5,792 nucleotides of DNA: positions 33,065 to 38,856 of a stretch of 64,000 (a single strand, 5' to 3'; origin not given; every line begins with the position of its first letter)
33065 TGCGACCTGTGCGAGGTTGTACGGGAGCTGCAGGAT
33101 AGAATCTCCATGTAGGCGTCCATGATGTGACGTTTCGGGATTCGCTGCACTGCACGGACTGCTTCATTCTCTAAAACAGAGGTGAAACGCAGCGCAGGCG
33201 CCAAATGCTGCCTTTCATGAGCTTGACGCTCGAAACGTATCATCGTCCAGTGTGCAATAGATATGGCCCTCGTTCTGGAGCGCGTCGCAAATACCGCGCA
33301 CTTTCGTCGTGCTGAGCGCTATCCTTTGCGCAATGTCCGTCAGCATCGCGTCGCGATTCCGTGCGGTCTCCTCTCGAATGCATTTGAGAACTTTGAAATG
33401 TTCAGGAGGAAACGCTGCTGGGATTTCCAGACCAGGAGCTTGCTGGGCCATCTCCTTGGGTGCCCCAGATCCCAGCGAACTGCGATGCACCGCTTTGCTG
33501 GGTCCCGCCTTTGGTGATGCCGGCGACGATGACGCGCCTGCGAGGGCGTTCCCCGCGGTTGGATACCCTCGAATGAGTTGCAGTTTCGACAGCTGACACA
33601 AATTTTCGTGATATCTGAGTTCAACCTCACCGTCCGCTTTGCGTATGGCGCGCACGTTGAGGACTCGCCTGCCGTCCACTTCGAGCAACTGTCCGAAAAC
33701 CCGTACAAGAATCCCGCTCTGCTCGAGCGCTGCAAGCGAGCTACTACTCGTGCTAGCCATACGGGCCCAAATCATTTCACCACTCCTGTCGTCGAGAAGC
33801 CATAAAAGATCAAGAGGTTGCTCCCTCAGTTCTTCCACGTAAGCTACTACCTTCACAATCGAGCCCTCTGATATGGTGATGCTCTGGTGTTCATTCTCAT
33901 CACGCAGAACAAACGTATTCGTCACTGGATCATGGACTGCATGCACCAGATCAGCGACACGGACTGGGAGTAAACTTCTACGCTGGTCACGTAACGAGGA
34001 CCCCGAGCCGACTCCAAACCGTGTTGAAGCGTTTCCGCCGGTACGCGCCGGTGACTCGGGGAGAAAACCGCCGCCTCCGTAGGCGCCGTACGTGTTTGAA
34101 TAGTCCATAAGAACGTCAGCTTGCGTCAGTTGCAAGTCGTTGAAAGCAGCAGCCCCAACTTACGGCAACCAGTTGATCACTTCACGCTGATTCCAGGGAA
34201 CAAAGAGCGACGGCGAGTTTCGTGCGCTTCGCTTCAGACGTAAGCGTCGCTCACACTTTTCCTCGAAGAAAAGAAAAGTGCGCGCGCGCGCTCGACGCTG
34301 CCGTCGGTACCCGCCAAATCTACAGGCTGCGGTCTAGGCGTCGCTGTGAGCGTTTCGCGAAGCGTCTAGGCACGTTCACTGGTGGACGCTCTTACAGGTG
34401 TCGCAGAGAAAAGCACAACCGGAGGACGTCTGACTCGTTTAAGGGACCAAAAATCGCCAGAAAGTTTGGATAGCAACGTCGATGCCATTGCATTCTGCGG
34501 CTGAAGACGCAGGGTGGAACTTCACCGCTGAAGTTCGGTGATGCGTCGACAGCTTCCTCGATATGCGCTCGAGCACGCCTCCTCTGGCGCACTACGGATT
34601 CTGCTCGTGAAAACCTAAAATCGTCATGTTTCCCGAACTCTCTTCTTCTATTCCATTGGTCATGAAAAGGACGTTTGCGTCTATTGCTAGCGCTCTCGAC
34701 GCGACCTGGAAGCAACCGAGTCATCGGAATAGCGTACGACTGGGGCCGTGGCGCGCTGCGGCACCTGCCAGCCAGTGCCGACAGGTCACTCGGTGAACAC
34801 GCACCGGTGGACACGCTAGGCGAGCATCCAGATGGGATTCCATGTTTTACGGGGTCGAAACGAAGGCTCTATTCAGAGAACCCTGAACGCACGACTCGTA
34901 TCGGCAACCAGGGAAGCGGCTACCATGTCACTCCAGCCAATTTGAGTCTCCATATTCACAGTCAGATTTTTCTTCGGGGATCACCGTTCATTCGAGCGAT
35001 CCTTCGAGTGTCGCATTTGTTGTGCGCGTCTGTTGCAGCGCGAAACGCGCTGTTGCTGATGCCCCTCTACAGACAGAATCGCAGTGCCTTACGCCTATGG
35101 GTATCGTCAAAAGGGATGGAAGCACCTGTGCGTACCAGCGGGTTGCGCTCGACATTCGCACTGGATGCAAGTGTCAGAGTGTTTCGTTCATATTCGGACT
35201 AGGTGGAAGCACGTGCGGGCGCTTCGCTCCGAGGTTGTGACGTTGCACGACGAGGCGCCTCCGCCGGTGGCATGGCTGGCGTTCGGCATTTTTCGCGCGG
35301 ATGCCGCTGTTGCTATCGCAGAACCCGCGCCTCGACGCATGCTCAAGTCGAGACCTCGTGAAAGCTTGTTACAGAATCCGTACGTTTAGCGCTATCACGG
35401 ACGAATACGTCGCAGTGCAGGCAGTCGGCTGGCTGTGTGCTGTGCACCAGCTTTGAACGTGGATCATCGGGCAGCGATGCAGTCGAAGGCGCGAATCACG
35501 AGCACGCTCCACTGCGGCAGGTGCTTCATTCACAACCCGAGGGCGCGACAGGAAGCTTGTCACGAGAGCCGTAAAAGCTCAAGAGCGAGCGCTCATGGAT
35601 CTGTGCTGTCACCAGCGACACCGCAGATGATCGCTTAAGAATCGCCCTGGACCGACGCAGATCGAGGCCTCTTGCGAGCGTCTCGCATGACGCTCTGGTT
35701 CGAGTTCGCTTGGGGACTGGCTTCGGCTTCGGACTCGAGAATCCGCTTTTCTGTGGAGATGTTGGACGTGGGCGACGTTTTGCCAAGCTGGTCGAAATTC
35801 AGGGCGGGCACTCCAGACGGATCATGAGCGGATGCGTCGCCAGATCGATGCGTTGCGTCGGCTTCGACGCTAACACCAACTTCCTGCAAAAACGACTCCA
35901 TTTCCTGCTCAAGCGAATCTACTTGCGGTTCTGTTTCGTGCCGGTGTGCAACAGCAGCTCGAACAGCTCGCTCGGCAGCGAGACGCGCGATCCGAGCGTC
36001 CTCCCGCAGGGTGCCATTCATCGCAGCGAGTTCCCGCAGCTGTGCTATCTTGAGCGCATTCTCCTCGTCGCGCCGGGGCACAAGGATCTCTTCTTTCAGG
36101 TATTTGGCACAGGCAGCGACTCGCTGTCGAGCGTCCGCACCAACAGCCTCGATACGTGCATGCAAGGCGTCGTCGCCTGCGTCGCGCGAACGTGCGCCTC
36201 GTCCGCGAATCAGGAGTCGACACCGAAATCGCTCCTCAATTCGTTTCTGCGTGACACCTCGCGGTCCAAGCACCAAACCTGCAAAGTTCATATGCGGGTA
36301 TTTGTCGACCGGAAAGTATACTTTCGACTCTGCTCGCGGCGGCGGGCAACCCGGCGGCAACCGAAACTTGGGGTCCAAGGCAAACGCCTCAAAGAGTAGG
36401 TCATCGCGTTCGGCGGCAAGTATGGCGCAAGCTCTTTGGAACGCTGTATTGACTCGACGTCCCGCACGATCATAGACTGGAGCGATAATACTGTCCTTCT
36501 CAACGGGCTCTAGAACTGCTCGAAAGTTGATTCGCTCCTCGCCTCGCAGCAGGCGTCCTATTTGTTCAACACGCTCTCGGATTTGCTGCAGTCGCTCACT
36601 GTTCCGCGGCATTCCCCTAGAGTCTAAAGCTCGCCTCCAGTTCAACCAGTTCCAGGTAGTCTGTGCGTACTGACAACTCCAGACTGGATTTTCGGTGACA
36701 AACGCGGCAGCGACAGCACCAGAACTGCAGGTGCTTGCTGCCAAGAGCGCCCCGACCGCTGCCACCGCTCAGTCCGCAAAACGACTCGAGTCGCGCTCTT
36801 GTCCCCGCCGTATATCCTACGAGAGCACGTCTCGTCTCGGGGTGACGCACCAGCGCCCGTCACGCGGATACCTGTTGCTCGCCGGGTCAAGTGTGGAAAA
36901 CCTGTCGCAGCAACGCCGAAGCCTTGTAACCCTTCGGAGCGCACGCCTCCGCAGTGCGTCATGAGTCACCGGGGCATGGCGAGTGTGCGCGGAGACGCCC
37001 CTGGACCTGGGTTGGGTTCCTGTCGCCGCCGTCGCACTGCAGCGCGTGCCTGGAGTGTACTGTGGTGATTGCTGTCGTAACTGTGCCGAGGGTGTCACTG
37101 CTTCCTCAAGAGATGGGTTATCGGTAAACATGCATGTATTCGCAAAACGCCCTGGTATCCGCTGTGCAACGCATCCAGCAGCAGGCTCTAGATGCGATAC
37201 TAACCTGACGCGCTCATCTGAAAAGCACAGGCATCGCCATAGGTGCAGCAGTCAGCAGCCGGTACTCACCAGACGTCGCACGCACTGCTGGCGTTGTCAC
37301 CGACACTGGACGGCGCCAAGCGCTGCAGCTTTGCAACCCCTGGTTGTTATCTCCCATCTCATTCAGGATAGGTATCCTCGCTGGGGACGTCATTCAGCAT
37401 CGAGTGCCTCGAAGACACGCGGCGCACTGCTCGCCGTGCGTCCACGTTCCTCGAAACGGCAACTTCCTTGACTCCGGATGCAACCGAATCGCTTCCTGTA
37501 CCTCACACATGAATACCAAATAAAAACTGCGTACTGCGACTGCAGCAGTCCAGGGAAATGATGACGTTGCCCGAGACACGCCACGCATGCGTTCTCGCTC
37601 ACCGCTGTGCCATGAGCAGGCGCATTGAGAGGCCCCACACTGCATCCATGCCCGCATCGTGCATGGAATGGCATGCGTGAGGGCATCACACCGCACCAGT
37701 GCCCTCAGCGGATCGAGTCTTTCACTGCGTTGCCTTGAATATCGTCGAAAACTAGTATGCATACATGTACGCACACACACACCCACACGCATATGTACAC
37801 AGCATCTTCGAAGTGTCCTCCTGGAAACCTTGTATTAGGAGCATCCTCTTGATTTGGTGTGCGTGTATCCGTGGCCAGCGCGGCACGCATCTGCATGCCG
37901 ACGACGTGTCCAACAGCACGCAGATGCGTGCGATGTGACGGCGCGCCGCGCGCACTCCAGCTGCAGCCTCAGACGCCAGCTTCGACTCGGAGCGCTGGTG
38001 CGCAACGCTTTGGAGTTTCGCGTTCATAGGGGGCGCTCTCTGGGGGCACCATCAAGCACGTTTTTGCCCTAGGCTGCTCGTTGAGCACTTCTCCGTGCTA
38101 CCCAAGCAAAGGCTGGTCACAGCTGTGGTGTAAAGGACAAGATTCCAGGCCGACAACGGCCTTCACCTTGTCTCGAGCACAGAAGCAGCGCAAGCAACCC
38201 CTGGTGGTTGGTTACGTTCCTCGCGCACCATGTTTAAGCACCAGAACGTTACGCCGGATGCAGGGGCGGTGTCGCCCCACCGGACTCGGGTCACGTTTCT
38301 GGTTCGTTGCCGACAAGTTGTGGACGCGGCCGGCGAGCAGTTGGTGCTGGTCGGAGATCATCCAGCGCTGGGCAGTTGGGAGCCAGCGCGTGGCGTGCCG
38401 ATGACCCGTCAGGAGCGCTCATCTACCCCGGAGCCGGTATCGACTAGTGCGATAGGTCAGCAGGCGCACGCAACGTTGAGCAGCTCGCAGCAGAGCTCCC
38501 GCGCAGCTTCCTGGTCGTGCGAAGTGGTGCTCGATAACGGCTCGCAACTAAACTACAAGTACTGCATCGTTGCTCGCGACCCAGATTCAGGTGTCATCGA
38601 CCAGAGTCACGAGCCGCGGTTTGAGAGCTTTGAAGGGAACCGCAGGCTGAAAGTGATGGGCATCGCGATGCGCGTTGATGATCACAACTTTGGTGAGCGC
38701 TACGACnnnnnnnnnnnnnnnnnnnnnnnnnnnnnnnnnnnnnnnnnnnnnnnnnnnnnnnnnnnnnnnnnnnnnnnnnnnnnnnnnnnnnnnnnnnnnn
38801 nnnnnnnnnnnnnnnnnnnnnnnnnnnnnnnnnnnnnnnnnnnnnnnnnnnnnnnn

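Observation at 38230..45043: Convergent pair of storage-carbohydrate genes: CBM20-TPS-TPP fusion next to an isoamylase with an unusual tail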

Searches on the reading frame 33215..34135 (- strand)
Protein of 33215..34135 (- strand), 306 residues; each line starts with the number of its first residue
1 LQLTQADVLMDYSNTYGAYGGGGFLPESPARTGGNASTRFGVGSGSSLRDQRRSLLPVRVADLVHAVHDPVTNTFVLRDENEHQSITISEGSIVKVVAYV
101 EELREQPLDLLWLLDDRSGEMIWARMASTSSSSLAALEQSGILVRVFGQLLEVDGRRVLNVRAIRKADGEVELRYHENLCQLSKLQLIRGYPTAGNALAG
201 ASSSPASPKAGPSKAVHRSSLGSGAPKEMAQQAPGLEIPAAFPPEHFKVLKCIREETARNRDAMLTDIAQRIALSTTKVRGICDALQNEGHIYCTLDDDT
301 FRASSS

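Call 63: search_protein_families(library=pfam, proteins=[window:33215-34135:-], max_evalue=0.0001)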
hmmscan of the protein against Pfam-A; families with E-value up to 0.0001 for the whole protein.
window:33215-34135:- (306 aa): 1 family
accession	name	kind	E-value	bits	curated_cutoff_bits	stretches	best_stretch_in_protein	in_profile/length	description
PF08784.17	RPA_C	-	2.4e-08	35.1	22.6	1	242-299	49-106/106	Replication protein A C terminal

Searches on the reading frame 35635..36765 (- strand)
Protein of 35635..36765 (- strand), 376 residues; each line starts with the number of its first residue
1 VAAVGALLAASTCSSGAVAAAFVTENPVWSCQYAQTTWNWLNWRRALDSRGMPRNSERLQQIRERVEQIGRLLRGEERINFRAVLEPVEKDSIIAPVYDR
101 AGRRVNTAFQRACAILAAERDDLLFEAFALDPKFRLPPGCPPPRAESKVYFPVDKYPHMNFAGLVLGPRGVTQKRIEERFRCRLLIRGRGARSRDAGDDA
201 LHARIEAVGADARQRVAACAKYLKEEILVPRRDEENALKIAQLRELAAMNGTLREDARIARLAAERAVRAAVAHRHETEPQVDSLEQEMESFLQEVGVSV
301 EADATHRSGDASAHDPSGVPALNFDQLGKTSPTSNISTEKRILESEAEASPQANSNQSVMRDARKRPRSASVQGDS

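Call 63: search_protein_families(library=pfam, proteins=[window:35635-36765:-], max_evalue=0.0001)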
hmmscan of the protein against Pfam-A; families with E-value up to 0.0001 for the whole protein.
window:35635-36765:- (376 aa): 2 families
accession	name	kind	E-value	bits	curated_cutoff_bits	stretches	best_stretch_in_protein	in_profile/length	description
PF22675.2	KH-I_KHDC4-BBP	-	2.3e-09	37.4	30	1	155-208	1-59/76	KHDC4/BBP-like, KH-domain type I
PF16275.10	SF1-HH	-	3.1e-08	34.4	29.3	1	52-137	28-110/114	Splicing factor 1 helix-hairpin domain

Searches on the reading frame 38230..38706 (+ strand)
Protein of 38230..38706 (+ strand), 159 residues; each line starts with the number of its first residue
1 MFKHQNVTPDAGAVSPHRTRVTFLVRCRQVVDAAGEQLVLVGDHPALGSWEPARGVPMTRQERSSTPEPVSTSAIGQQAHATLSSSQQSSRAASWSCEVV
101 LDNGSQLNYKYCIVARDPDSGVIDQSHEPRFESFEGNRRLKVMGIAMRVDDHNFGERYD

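Call 50: search_solved_structures(query=window:38230-38706:+, max_evalue=1, show_alignments=3)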
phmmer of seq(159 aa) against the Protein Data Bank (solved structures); distinct sequences matched with E-value up to 1: 10.
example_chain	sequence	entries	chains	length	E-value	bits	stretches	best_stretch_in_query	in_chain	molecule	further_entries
7czj_A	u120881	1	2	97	0.025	17.9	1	25-60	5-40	Glucan 1,4-alpha-maltotetraohydrolase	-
8bvb_A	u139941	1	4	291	0.11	15.9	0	104-150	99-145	Aldo_ket_red domain-containing protein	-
7b0e_A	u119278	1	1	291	0.12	15.8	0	104-150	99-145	SmbA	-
1ac0_A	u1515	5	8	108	0.13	15.6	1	31-66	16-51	GLUCOAMYLASE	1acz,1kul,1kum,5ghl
6gtm_A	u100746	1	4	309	0.14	15.5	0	104-150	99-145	SmbA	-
6gs8_A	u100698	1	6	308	0.18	15.2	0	104-150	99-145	Uncharacterized protein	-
2h3n_B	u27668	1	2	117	0.45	13.8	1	49-105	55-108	Ig lambda-5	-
2h32_B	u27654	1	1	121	0.47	13.8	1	49-105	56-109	Immunoglobulin omega chain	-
6vyv_M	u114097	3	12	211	0.82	13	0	59-100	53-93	Fab CHK-265 light chain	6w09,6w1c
5any_M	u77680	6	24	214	0.83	13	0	59-100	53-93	FAB | EEEV-42 antibody light chain | EEEV-3 antibody light chain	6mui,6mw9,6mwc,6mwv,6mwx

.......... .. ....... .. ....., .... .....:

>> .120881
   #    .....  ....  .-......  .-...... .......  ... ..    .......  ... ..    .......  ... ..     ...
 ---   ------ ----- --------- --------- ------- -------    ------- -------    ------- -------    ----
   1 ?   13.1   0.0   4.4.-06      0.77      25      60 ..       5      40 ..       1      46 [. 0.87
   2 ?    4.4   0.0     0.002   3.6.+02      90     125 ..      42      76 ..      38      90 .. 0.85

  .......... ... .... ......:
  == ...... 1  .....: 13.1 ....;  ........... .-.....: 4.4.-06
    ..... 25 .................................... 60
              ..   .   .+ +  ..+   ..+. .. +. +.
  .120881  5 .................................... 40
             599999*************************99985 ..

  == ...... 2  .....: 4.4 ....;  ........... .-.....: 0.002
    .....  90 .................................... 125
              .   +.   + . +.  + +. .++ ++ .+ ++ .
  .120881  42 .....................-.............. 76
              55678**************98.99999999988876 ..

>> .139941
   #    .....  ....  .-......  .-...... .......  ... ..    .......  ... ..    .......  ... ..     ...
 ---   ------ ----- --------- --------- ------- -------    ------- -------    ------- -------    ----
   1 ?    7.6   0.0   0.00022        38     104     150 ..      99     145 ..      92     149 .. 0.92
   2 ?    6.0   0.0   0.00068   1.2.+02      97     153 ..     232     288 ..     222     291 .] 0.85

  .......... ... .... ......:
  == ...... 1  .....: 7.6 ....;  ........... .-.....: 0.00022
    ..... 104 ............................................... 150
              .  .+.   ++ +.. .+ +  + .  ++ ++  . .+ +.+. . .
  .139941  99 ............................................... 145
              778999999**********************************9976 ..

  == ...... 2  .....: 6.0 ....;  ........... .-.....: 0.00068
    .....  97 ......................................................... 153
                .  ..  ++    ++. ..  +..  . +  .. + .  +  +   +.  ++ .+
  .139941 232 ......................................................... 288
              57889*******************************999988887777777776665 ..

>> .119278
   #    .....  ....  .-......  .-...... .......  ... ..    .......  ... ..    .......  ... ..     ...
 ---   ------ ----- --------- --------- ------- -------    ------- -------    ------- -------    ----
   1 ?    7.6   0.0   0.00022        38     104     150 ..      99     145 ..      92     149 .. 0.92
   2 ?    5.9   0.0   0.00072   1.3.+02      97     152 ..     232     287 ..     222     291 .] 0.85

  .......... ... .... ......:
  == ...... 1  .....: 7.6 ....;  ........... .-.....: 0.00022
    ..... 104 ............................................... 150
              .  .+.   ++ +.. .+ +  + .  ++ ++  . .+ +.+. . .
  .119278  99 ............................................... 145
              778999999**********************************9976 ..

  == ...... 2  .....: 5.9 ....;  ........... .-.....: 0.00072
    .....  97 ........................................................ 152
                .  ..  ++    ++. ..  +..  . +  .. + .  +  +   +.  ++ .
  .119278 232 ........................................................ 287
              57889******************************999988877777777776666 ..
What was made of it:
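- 38281..38649 (+): CBM20 starch-binding module (about aa 18-140). It is split by a Ser/Thr/Gln-rich insertion (aa 61-93, nt 38410-38508) that is also present, with divergent sequence, in the Cyanidiaceae orthologues and absent from Galdieria and Porphyridium. It keeps W50 (LGSW), W95, K110 (NYKY) and F131 at the position where Galdieria and Porphyridium have Trp. The split alignment to the 7czj starch-binding domain is in call 50.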
